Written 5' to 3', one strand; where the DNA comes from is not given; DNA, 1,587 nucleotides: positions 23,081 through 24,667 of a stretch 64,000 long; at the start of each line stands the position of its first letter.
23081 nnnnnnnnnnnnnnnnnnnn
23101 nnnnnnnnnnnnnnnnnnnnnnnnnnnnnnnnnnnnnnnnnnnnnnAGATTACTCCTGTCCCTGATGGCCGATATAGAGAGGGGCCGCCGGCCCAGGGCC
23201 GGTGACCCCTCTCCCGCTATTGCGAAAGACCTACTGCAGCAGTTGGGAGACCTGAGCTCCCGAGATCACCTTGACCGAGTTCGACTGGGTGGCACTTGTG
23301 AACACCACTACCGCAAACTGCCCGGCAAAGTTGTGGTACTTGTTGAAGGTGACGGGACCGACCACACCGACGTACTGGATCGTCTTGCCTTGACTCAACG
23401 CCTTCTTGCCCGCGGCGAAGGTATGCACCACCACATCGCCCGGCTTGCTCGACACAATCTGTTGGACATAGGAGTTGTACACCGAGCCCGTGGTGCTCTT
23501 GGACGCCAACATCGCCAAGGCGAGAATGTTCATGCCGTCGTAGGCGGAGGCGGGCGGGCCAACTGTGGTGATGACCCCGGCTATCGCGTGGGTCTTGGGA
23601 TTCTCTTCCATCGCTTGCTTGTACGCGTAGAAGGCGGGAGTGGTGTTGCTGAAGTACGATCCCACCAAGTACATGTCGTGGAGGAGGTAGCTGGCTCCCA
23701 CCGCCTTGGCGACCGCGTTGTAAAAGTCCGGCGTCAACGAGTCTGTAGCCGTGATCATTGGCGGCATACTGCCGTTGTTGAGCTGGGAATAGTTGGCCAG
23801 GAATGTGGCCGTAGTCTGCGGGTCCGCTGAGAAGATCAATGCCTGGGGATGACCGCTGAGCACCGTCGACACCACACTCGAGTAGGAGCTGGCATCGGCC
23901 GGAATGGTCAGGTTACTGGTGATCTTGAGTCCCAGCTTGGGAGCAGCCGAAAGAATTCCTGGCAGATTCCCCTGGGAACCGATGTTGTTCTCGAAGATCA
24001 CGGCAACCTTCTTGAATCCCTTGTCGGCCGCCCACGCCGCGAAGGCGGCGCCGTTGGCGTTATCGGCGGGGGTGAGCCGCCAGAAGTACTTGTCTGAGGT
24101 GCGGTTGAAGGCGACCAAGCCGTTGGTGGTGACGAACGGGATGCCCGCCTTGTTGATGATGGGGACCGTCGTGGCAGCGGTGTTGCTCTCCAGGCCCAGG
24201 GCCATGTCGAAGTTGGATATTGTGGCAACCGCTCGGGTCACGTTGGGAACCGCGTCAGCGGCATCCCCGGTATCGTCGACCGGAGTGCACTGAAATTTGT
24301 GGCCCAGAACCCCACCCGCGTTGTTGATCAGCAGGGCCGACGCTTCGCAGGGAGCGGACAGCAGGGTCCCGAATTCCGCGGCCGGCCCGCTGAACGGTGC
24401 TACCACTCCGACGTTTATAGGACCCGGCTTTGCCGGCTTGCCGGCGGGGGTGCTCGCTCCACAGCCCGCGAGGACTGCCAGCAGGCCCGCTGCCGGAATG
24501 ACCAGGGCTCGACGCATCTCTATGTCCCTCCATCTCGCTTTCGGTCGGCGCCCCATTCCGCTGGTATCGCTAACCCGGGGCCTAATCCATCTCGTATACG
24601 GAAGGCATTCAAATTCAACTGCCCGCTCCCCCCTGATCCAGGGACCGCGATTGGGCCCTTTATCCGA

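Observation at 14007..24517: A roughly 10.5 kb single-strand operon coupling a Liv-type ABC importer to a TPP enzyme, an LLM oxidoreductase, an aryl-AMP ligase and an amidohydrolase-2: putative aromatic or organic acid uptake and activation pathway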

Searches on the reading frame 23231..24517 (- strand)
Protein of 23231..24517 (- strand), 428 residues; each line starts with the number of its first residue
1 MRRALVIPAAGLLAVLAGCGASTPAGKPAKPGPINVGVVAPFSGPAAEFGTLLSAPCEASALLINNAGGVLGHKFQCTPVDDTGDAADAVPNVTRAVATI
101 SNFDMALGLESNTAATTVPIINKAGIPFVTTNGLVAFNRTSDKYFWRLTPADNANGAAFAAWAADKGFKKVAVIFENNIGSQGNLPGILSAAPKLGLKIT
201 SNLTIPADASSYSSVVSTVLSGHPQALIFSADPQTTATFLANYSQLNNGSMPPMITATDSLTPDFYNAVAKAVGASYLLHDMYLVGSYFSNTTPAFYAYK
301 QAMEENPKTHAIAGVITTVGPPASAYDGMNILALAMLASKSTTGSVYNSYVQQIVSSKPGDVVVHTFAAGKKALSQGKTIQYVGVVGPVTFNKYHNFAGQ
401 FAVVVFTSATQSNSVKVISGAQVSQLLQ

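Call 4: search_protein_families(library=pfam, proteins=[window:23231-24517:-])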
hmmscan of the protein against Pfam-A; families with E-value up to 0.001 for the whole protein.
window:23231-24517:- (428 aa): 2 families
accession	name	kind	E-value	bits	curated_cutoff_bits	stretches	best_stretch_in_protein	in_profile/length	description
PF13458.12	Peripla_BP_6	-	6.5e-33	115.3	31.7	1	33-345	1-302/343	Periplasmic binding protein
PF01094.35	ANF_receptor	-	4.8e-13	49.3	25.4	1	65-404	14-348/353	Receptor family ligand binding region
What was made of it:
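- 23231..24517 (-): Lipoprotein substrate-binding protein (Peripla_BP_6) of a HAAT/Liv-type ABC importer. Pfam PF13458 scores 115 bits (call 4).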

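Call 5: search_protein_families(library=ncbifam, proteins=[window:23231-24517:-])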
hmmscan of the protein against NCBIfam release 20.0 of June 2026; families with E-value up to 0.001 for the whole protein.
window:23231-24517:- (428 aa): 1 family
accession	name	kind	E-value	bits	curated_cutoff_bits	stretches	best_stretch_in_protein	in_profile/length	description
NF011933.0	PRK15404.1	subfamily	3e-12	46.3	477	1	29-217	22-211/370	high-affinity branched-chain amino acid ABC transporter substrate-binding protein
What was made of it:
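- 23231..24517 (-): The LivJ/K model scores only 46 against a cut-off of 477 (call 5).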

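Call 16: search_solved_structures(query=window:23231-24517:-, max_evalue=0.00001)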
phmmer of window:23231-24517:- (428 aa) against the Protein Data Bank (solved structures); distinct sequences matched with E-value up to 0.00001: 3.
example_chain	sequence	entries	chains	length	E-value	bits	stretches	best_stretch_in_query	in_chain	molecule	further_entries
4n0q_A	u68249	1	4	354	4.5e-10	42.2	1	33-268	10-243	Leu/Ile/Val-binding protein homolog 3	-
3sg0_A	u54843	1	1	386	2.2e-09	39.9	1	21-236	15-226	Extracellular ligand-binding receptor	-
4dqd_A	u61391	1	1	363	1.5e-08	37.2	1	34-236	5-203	Extracellular ligand-binding receptor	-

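Call 52: find_homologous_proteins(query=window:23231-24517:-, max_evalue=1e-10)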
Query window:23231-24517:- (428 aa): 480 proteins with E <= 1e-10 among 8000 candidates; the best 120 are listed.
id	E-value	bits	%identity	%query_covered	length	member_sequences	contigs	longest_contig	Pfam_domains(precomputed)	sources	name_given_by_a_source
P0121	7.9e-252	853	92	100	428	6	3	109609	PF01094.35,PF13458.13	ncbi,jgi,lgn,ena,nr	ncbi:MAG TPA: ABC transporter substrate-binding protein [Candidatus Dormibacteraeota bacterium]|nr:A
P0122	3.4e-217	739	78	100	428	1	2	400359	PF01094.35,PF13458.13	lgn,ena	-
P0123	4.8e-210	716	77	100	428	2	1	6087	PF01094.35,PF13458.13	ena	-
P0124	1.9e-209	714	76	100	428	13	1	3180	PF01094.35,PF13458.13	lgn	-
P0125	8.9e-202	688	78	93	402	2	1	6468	PF01094.35,PF13458.13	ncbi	ncbi:MAG: ABC transporter substrate-binding protein, partial [Candidatus Dormibacteria bacterium]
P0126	9.0e-201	685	74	100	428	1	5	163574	PF01094.35,PF13458.13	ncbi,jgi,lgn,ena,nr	ncbi:MAG TPA: ABC transporter substrate-binding protein [Candidatus Dormibacteraeota bacterium]|nr:A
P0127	6.4e-195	666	71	100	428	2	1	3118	PF01094.35,PF13458.13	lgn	-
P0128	1.6e-194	664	74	97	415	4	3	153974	PF01094.35,PF13458.13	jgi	jgi:ABC-type branched-subunit amino acid transport system substrate-binding protein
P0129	3.2e-190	650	70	100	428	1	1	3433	PF01094.35,PF13458.13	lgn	-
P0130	5.0e-187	640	68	100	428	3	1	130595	PF01094.35,PF13458.13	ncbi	-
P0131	1.0e-184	632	67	100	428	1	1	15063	PF01094.35,PF13458.13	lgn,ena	-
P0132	1.4e-184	632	67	100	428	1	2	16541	PF01094.35,PF13458.13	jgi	jgi:ABC-type branched-subunit amino acid transport system substrate-binding protein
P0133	2.1e-184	631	67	100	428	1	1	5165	PF01094.35,PF13458.13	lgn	-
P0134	2.5e-184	631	67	100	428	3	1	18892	PF01094.35,PF13458.13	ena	-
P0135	2.5e-184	631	67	100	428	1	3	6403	PF01094.35,PF13458.13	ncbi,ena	-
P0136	2.9e-184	631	67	100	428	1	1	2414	PF01094.35,PF13458.13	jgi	jgi:ABC-type branched-subunit amino acid transport system substrate-binding protein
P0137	4.0e-184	630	67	100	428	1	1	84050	PF01094.35,PF13458.13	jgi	jgi:ABC-type branched-subunit amino acid transport system substrate-binding protein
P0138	4.0e-184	630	67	100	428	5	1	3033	PF01094.35,PF13458.13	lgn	-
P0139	5.0e-184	630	67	100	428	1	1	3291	PF01094.35,PF13458.13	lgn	-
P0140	7.2e-184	629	66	100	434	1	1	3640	PF01094.35,PF13458.13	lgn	-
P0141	8.3e-184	629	67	100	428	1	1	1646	PF01094.35,PF13458.13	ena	-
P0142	9.0e-184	629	67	100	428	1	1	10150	PF01094.35,PF13458.13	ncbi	-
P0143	1.4e-183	628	67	100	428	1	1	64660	PF01094.35,PF13458.13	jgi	jgi:branched-chain amino acid transport system substrate-binding protein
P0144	1.7e-183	628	66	100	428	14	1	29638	PF01094.35,PF13458.13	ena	-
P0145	2.3e-183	628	67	100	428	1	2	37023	PF01094.35,PF13458.13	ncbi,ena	ncbi:MAG: ABC transporter substrate-binding protein [Candidatus Dormibacteria bacterium]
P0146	3.0e-183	627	67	100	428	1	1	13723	PF01094.35,PF13458.13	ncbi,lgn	-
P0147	4.0e-183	627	67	100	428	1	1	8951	PF01094.35,PF13458.13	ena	-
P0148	8.5e-183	626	66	100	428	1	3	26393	PF01094.35,PF13458.13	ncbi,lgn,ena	-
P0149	3.0e-182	624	71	93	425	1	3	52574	PF01094.35,PF13458.13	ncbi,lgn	ncbi:MAG: ABC transporter substrate-binding protein [Candidatus Dormibacteria bacterium]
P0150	6.8e-181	620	68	99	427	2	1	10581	PF01094.35,PF13458.13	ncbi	-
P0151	7.2e-181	619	70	93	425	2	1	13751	PF01094.35,PF13458.13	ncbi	ncbi:MAG: ABC transporter substrate-binding protein [Candidatus Dormibacteria bacterium]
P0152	1.1e-179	616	69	93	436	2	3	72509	PF01094.35,PF13458.13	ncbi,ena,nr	ncbi:MAG TPA: ABC transporter substrate-binding protein [Candidatus Micrarchaeia archaeon]|nr:ABC tr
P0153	1.1e-178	612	67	100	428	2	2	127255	PF01094.35,PF13458.13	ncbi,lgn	ncbi:MAG: ABC transporter substrate-binding protein [Candidatus Dormiibacterota bacterium]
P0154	1.1e-177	609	66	96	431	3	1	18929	PF01094.35,PF13458.13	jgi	jgi:ABC-type branched-subunit amino acid transport system substrate-binding protein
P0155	2.3e-177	608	66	100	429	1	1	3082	PF01094.35,PF13458.13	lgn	-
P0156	1.3e-176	605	66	100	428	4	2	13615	PF01094.35,PF13458.13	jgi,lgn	jgi:ABC-type branched-subunit amino acid transport system substrate-binding protein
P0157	4.6e-175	600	66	96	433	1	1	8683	PF01094.35,PF13433.13,PF13458.13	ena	-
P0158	9.2e-175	599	65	100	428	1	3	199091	PF01094.35,PF13458.13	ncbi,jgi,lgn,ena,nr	ncbi:MAG TPA: ABC transporter substrate-binding protein [Candidatus Dormibacteraeota bacterium]|nr:A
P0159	1.5e-173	595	65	100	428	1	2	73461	PF01094.35,PF13458.13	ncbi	ncbi:MAG: ABC transporter substrate-binding protein [Candidatus Dormibacteria bacterium]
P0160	4.9e-172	590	65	100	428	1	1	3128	PF01094.35,PF13458.13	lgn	-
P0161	5.0e-172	590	65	100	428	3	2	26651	PF01094.35,PF13458.13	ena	-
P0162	1.5e-171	589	65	96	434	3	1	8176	PF01094.35,PF13458.13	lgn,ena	-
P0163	4.7e-170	584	63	100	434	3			PF01094.35,PF13458.13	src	-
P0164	1.1e-168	579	69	92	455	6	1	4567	PF01094.35,PF13458.13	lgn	-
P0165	4.2e-168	577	62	100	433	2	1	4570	PF13458.13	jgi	jgi:ABC-type branched-subunit amino acid transport system substrate-binding protein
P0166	5.0e-168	577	67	91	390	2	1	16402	PF01094.35,PF13458.13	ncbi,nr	ncbi:MAG TPA: ABC transporter substrate-binding protein [Solirubrobacteraceae bacterium]|nr:ABC tran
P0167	8.4e-168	576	67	92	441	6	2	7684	PF01094.35,PF13458.13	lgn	-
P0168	1.8e-167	575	68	92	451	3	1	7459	PF01094.35,PF13458.13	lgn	-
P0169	2.9e-167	575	66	92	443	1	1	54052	PF01094.35,PF13458.13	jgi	jgi:branched-chain amino acid transport system substrate-binding protein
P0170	4.2e-167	574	63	93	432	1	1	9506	PF01094.35,PF13458.13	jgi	jgi:branched-chain amino acid transport system substrate-binding protein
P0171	4.3e-167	574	63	98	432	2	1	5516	PF01094.35,PF13458.13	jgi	jgi:ABC-type branched-subunit amino acid transport system substrate-binding protein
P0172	4.3e-167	574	63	98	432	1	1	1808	PF01094.35,PF13458.13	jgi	jgi:ABC-type branched-subunit amino acid transport system substrate-binding protein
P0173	1.0e-166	573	62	98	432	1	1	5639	PF01094.35,PF13458.13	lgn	-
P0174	4.5e-166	571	63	96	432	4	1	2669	PF01094.35,PF13458.13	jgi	jgi:branched-chain amino acid transport system substrate-binding protein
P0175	1.9e-165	569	61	96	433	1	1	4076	PF01094.35,PF13458.13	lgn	-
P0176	2.6e-165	568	60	99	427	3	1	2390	PF01094.35,PF13458.13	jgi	jgi:branched-chain amino acid transport system substrate-binding protein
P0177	2.8e-165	568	65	92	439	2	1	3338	PF01094.35,PF13458.13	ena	-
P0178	3.1e-165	568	63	100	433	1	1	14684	PF01094.35,PF13458.13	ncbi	-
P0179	4.6e-165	567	62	100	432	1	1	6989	PF01094.35,PF13458.13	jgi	jgi:ABC-type branched-subunit amino acid transport system substrate-binding protein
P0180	6.8e-165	567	65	93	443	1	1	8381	PF01094.35,PF13458.13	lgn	-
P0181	8.1e-165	567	62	98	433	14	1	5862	PF01094.35,PF13458.13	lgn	-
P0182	1.5e-164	566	62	98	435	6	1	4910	PF01094.35,PF13458.13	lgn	-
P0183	2.5e-164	565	66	92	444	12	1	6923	PF01094.35,PF13458.13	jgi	-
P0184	5.1e-164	564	62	100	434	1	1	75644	PF01094.35,PF13458.13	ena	-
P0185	5.4e-164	564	61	96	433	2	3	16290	PF01094.35,PF13458.13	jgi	jgi:ABC-type branched-subunit amino acid transport system substrate-binding protein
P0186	5.5e-164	564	61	97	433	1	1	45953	PF01094.35,PF13458.13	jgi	jgi:ABC-type branched-subunit amino acid transport system substrate-binding protein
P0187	8.2e-164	563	63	93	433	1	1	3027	PF01094.35,PF13458.13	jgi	jgi:ABC-type branched-subunit amino acid transport system substrate-binding protein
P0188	9.4e-164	563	62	98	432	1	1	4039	PF01094.35,PF13458.13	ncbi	ncbi:MAG: ABC transporter substrate-binding protein [Candidatus Dormibacteraceae bacterium]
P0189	1.6e-163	562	61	100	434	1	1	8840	PF01094.35,PF13458.13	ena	-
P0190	2.0e-163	562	61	100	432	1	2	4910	PF01094.35,PF13458.13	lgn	-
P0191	2.3e-163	562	61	100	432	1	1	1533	PF01094.35,PF13458.13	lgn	-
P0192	2.7e-163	562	63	91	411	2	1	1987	PF01094.35,PF13458.13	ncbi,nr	ncbi:MAG: amino acid ABC transporter substrate-binding protein, partial [Acidimicrobiaceae bacterium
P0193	3.6e-163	561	62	98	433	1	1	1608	PF01094.35,PF13458.13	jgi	jgi:branched-chain amino acid transport system substrate-binding protein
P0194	4.1e-163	561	62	96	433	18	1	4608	PF01094.35,PF13458.13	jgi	jgi:ABC-type branched-subunit amino acid transport system substrate-binding protein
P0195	5.0e-163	561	64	93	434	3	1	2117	PF01094.35,PF13458.13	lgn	-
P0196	6.0e-163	560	61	100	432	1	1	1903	PF01094.35,PF13458.13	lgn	-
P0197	7.0e-163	560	61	100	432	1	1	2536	PF01094.35,PF13458.13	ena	-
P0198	7.5e-163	560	62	96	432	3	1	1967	PF01094.35,PF13458.13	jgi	-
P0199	7.6e-163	560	61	98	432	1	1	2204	PF01094.35,PF13458.13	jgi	jgi:branched-chain amino acid transport system substrate-binding protein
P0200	1.5e-162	559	62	93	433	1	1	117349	PF01094.35,PF13433.13,PF13458.13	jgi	jgi:ABC-type branched-subunit amino acid transport system substrate-binding protein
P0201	1.9e-162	559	62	100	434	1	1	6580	PF01094.35,PF13458.13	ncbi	-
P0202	1.9e-162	559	62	95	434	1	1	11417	PF01094.35,PF13458.13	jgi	jgi:ABC-type branched-subunit amino acid transport system substrate-binding protein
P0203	2.3e-162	559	62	96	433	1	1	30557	PF01094.35,PF13458.13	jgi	jgi:branched-chain amino acid transport system substrate-binding protein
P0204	2.4e-162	559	62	100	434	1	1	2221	PF01094.35,PF13458.13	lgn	-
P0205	2.6e-162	558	63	93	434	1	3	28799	PF01094.35,PF13458.13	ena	-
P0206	3.0e-162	558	61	100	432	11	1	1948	PF01094.35,PF13458.13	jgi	jgi:neutral amino acid transport system substrate-binding protein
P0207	3.2e-162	558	61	100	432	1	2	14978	PF01094.35,PF13458.13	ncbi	-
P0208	3.3e-162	558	62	98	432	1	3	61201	PF01094.35,PF13458.13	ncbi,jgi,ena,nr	ncbi:MAG TPA: ABC transporter substrate-binding protein [Candidatus Dormibacteraeota bacterium]|nr:A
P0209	3.5e-162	558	63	93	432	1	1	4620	PF01094.35,PF13458.13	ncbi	-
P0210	4.3e-162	558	60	100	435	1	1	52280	PF01094.35,PF13458.13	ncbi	-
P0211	5.5e-162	557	63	92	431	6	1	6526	PF01094.35,PF13458.13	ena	-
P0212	7.7e-162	557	62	96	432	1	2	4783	PF01094.35,PF13458.13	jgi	jgi:branched-chain amino acid transport system substrate-binding protein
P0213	7.8e-162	557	61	98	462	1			PF01094.35,PF13458.13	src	-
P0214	7.9e-162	557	60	100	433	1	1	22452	PF01094.35,PF13458.13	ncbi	-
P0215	8.2e-162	557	62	96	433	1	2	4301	PF01094.35,PF13458.13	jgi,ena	-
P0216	8.2e-162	557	65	92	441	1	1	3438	PF01094.35,PF13458.13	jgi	jgi:branched-chain amino acid transport system substrate-binding protein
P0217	9.2e-162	557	63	93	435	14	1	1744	PF01094.35,PF13458.13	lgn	-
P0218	1.1e-161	556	61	100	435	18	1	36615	PF01094.35,PF13458.13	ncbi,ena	-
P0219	1.1e-161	556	63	93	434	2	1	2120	PF01094.35,PF13458.13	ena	-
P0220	1.5e-161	556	65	93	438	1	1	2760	PF01094.35,PF13458.13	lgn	-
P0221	1.7e-161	556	61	100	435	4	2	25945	PF01094.35,PF13458.13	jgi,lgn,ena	-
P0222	1.7e-161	556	62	96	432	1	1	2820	PF01094.35,PF13458.13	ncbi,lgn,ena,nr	ncbi:MAG TPA: ABC transporter substrate-binding protein [Gemmatimonadales bacterium]|nr:ABC transpor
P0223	2.4e-161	555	62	96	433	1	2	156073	PF01094.35,PF13458.13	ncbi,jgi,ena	ncbi:MAG TPA: ABC transporter substrate-binding protein [Candidatus Dormibacteraeota bacterium]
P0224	2.4e-161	555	63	93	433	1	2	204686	PF01094.35,PF13458.13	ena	-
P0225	2.6e-161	555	61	100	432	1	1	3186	PF01094.35,PF13458.13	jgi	jgi:branched-chain amino acid transport system substrate-binding protein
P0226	2.7e-161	555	62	96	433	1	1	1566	PF01094.35,PF13458.13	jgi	jgi:branched-chain amino acid transport system substrate-binding protein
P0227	3.1e-161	555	60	100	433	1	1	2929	PF01094.35,PF13458.13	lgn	-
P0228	3.2e-161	555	62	96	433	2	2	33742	PF01094.35,PF13458.13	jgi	jgi:ABC-type branched-subunit amino acid transport system substrate-binding protein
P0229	3.5e-161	555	62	96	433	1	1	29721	PF01094.35,PF13458.13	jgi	jgi:branched-chain amino acid transport system substrate-binding protein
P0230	4.2e-161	554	63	93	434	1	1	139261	PF01094.35,PF13458.13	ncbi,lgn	-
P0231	4.7e-161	554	62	93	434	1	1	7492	PF01094.35,PF13458.13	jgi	-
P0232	5.4e-161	554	62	96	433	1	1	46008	PF01094.35,PF13458.13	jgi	jgi:ABC-type branched-subunit amino acid transport system substrate-binding protein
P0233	5.7e-161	554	61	100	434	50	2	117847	PF01094.35,PF13458.13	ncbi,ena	-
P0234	6.0e-161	554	61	93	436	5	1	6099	PF01094.35,PF13458.13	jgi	jgi:ABC-type branched-subunit amino acid transport system substrate-binding protein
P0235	6.4e-161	554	60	100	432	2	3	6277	PF01094.35,PF13458.13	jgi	jgi:ABC-type branched-subunit amino acid transport system substrate-binding protein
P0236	6.6e-161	554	63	93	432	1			PF01094.35,PF13458.13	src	-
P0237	7.0e-161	554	62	93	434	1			PF01094.35,PF13458.13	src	-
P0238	7.4e-161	554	61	100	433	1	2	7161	PF01094.35,PF13458.13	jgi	jgi:ABC-type branched-subunit amino acid transport system substrate-binding protein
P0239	7.9e-161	554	61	100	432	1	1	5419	PF01094.35,PF13458.13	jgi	jgi:neutral amino acid transport system substrate-binding protein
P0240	8.0e-161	553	62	96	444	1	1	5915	PF01094.35,PF13458.13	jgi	jgi:branched-chain amino acid transport system substrate-binding protein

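Call 53: find_encoding_contigs(protein=P0122, flank=10000, max_places=1)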
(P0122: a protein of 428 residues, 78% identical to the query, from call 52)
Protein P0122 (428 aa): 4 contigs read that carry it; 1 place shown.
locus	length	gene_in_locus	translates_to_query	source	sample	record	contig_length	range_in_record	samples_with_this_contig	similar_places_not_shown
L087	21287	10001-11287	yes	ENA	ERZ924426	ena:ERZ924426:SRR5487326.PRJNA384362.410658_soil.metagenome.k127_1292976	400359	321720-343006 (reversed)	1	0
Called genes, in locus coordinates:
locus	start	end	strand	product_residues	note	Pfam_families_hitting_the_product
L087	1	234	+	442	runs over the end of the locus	PF01425:Amidase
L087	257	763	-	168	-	-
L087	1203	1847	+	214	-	PF04542:Sigma70_r2, PF08281:Sigma70_r4_2, PF04545:Sigma70_r4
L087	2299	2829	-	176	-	PF01965:DJ-1_PfpI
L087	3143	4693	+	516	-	PF00171:Aldedh, PF05893:LuxC (weak)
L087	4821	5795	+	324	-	-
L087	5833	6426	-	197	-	PF06240:COXG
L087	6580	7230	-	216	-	PF12804:NTP_transf_3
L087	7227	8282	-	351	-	PF02625:XdhC_CoxI, PF13478:XdhC_C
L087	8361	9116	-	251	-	PF00941:FAD_binding_5, PF03450:CO_deh_flav_C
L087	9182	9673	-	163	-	PF00111:Fer2 (weak), PF01799:Fer2_2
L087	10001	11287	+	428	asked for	PF13458:Peripla_BP_6, PF01094:ANF_receptor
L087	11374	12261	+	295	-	PF02653:BPD_transp_2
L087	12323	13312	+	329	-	PF02653:BPD_transp_2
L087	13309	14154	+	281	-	PF00005:ABC_tran, PF13304:AAA_21 (faint)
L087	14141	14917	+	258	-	PF00005:ABC_tran, PF02463:SMC_N (faint), PF13304:AAA_21 (faint)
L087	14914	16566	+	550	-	PF02776:TPP_enzyme_N, PF00205:TPP_enzyme_M, PF02775:TPP_enzyme_C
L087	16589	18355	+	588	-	PF02129:Peptidase_S15, PF08530:PepX_C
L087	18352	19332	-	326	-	PF04909:Amidohydro_2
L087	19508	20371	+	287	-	PF01978:TrmB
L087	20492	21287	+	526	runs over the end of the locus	PF00501:AMP-binding, PF13193:AMP-binding_C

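Call 54: find_encoding_contigs(protein=P0130, flank=10000, max_places=1)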
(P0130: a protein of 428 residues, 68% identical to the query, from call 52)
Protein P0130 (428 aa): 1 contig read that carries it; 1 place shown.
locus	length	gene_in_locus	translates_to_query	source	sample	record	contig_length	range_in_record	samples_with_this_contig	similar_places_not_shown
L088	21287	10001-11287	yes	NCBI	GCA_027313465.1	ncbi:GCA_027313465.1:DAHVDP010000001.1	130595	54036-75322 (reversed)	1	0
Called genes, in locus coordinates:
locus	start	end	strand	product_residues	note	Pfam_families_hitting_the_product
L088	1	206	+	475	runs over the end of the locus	PF00479:G6PD_N, PF02781:G6PD_C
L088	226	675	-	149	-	PF22091:DUF6941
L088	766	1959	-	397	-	PF00108:Thiolase_N, PF02803:Thiolase_C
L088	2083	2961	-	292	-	PF00561:Abhydrolase_1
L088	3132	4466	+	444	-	PF07690:MFS_1, PF13347:MFS_2, PF07690:MFS_1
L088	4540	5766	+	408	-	PF07690:MFS_1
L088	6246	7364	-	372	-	PF04107:GCS2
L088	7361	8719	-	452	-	-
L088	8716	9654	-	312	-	-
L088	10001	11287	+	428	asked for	PF13458:Peripla_BP_6, PF01094:ANF_receptor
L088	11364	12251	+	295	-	PF02653:BPD_transp_2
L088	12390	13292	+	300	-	PF02653:BPD_transp_2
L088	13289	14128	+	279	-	PF00005:ABC_tran, PF13304:AAA_21 (faint)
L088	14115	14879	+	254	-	PF00005:ABC_tran, PF02463:SMC_N (faint), PF13304:AAA_21 (faint)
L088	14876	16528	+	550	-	PF02776:TPP_enzyme_N, PF00205:TPP_enzyme_M, PF02775:TPP_enzyme_C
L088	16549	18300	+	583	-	PF02129:Peptidase_S15, PF08530:PepX_C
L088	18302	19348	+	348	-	PF00296:Bac_luciferase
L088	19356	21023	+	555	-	PF00501:AMP-binding, PF13193:AMP-binding_C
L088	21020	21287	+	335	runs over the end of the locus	PF04909:Amidohydro_2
